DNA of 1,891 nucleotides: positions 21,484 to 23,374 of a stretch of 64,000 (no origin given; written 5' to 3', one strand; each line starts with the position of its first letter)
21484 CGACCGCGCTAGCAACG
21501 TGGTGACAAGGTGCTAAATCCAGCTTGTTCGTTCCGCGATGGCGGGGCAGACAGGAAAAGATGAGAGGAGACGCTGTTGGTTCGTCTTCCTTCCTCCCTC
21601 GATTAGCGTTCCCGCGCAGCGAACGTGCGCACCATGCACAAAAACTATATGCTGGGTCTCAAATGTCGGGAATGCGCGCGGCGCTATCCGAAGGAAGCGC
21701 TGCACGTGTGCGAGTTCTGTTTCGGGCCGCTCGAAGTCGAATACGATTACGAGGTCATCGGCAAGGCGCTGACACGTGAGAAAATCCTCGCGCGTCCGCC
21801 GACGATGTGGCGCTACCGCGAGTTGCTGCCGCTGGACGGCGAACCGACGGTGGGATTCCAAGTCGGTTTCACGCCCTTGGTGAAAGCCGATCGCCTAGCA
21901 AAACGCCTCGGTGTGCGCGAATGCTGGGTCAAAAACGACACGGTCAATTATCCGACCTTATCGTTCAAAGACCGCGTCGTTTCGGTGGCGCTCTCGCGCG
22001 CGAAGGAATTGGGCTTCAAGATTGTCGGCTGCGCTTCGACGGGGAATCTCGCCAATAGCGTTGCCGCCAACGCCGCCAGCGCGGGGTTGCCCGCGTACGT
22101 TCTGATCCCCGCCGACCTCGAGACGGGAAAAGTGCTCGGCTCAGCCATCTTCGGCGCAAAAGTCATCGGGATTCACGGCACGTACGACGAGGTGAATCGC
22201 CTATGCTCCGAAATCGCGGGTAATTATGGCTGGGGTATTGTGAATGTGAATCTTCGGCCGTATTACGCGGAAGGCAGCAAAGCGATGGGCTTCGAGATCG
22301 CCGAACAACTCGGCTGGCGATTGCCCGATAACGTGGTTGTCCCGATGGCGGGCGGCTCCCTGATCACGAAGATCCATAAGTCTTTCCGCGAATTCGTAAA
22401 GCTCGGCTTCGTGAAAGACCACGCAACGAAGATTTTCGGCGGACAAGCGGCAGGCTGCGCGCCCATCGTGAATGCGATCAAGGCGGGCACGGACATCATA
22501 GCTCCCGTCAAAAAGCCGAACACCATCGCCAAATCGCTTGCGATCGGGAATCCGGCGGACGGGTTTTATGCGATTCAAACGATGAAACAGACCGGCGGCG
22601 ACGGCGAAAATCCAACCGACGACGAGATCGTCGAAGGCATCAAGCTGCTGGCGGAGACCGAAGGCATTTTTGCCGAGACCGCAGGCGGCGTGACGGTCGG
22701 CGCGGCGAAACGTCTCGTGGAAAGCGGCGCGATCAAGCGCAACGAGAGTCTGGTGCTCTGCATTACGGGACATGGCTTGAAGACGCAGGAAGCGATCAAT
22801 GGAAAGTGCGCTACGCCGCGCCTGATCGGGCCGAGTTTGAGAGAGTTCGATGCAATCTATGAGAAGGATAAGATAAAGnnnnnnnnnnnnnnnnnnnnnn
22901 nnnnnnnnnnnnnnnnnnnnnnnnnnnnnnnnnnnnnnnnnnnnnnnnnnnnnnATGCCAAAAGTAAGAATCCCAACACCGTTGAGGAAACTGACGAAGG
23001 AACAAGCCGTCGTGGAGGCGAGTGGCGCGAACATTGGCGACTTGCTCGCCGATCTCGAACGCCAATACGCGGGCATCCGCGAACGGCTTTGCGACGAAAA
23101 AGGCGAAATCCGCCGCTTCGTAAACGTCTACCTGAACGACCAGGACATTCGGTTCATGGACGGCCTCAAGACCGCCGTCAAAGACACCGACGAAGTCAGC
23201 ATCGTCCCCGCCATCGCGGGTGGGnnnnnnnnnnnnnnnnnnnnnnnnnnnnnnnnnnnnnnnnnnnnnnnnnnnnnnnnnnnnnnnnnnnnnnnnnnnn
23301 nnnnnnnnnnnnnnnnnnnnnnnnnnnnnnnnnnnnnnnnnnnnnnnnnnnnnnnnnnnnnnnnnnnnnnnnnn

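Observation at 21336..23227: SAM-I riboswitch controlling a threonine-synthase-like / MoaD-like gene pair: candidate MetM/MetO-type homocysteine synthesis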

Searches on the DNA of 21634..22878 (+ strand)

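Call 32: search_rna_families(source=L081, threshold=gathering)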
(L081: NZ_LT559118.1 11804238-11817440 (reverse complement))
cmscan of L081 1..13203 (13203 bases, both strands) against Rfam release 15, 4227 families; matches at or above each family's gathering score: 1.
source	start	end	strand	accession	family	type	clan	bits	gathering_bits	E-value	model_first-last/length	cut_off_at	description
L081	5822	5963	+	RF00162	SAM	Cis-reg; riboswitch;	CL00012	68.7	44.4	1.3e-14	1-108/108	no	SAM riboswitch aptamer (S box leader)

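Call 55: search_rna_families(sources=[L003, L005, L007, L009, L010, L013, L029, L054, L077], threshold=gathering)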
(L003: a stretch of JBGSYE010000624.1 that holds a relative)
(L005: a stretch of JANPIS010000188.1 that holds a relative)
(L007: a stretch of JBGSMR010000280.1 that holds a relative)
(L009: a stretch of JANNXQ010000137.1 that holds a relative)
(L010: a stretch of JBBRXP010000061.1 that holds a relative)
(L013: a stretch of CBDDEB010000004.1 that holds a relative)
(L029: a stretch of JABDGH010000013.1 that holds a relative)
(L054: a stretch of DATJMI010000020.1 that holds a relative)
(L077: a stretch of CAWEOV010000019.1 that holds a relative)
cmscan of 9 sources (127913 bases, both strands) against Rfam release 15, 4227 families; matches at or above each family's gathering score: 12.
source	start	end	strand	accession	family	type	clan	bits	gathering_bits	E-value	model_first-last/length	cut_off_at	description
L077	7492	7621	+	RF00162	SAM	Cis-reg; riboswitch;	CL00012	83.2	44.4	7.4e-18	1-108/108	no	SAM riboswitch aptamer (S box leader)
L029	4123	4194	-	RF00005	tRNA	Gene; tRNA;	CL00001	73.9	29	5.4e-14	1-71/71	no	tRNA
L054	7772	7920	+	RF00162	SAM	Cis-reg; riboswitch;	CL00012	73.7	44.4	4.4e-15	1-108/108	no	SAM riboswitch aptamer (S box leader)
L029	7773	7919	+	RF00162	SAM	Cis-reg; riboswitch;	CL00012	73.1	44.4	6.5e-15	1-108/108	no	SAM riboswitch aptamer (S box leader)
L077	2887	2958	-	RF00005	tRNA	Gene; tRNA;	CL00001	72.4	29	1.4e-13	1-71/71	no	tRNA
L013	7772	7918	+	RF00162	SAM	Cis-reg; riboswitch;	CL00012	71.1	44.4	2.5e-14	1-108/108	no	SAM riboswitch aptamer (S box leader)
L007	1285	1429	+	RF00162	SAM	Cis-reg; riboswitch;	CL00012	70.1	44.4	4.8e-14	1-108/108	no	SAM riboswitch aptamer (S box leader)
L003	3677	3801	+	RF00162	SAM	Cis-reg; riboswitch;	CL00012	69.4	44.4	7.9e-14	1-108/108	no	SAM riboswitch aptamer (S box leader)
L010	7717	7904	+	RF00162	SAM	Cis-reg; riboswitch;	CL00012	68.4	44.4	1.5e-13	1-108/108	no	SAM riboswitch aptamer (S box leader)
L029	11863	11935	-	RF00005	tRNA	Gene; tRNA;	CL00001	68.3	29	1.9e-12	1-71/71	no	tRNA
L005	7777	7901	+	RF00162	SAM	Cis-reg; riboswitch;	CL00012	64.5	44.4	2.1e-12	1-108/108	no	SAM riboswitch aptamer (S box leader)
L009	2840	3048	+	RF00162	SAM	Cis-reg; riboswitch;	CL00012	60.6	44.4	2.8e-11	1-108/108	no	SAM riboswitch aptamer (S box leader)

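Call 82: search_rna_families(sources=[L092, L093, L094], threshold=gathering)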
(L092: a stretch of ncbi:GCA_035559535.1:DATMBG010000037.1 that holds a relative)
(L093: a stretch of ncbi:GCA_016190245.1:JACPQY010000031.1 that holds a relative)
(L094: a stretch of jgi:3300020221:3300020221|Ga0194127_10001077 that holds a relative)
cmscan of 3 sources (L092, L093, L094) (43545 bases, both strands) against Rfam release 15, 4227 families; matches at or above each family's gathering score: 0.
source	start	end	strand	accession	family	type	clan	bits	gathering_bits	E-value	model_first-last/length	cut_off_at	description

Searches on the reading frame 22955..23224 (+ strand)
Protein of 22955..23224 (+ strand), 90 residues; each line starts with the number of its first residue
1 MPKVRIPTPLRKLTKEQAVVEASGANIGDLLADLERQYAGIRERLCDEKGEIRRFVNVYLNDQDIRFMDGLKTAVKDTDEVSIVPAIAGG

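Call 9: search_protein_families(library=pfam, proteins=[window:22955-23224:+], max_evalue=0.01)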
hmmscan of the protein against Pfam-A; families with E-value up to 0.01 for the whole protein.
window:22955-23224:+ (90 aa): 2 families
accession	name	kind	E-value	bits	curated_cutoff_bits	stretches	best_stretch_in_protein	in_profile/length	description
PF02597.26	ThiS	-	5.7e-18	65.7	22.5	1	4-90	1-76/76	ThiS family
PF09138.17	Urm1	-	0.00012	22.9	21.8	1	20-90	24-96/96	Urm1 (Ubiquitin related modifier)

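Call 10: search_protein_families(library=ncbifam, proteins=[window:22955-23224:+], max_evalue=0.01)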
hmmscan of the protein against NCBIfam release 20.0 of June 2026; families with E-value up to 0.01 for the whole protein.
window:22955-23224:+ (90 aa): 3 families
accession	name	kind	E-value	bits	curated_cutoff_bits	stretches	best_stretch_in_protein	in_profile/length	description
NF041918.1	SAMP1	equivalog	1.4e-17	64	60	1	9-90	8-91/91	ubiquitin-like small modifier protein 1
TIGR01687.1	moaD_arch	subfamily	1.5e-14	54.2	49.5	1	10-90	9-88/88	MoaD family protein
NF053661.1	Urm1_like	equivalog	3.3e-06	27.2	70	1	3-90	1-79/79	Urm1-like protein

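Call 39: search_solved_structures(query=window:22955-23224:+, max_evalue=0.01)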
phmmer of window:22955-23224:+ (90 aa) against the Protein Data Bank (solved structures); distinct sequences matched with E-value up to 0.01: 6.
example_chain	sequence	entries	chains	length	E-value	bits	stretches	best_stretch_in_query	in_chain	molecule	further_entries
3dwg_C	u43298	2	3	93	8.4e-24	86.6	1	4-90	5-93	9.5 kDa culture filtrate antigen cfp10A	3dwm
4n6e_B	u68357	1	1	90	4e-21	78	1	4-90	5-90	ThiS/MoaD family protein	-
2m19_A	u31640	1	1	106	6.6e-12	48.7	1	24-90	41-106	Molybdopterin converting factor subunit 1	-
1v8c_A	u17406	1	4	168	1.2e-09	41.5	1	2-90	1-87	MoaD related protein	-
2l52_A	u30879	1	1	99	3.6e-08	36.7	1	20-90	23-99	METHANOSARCINA ACETIVORANS SAMP1 HOMOLOG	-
2g1e_A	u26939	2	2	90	4e-06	30.2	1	3-90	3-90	hypothetical protein Ta0895 | Putative uncharacterized protein Ta0895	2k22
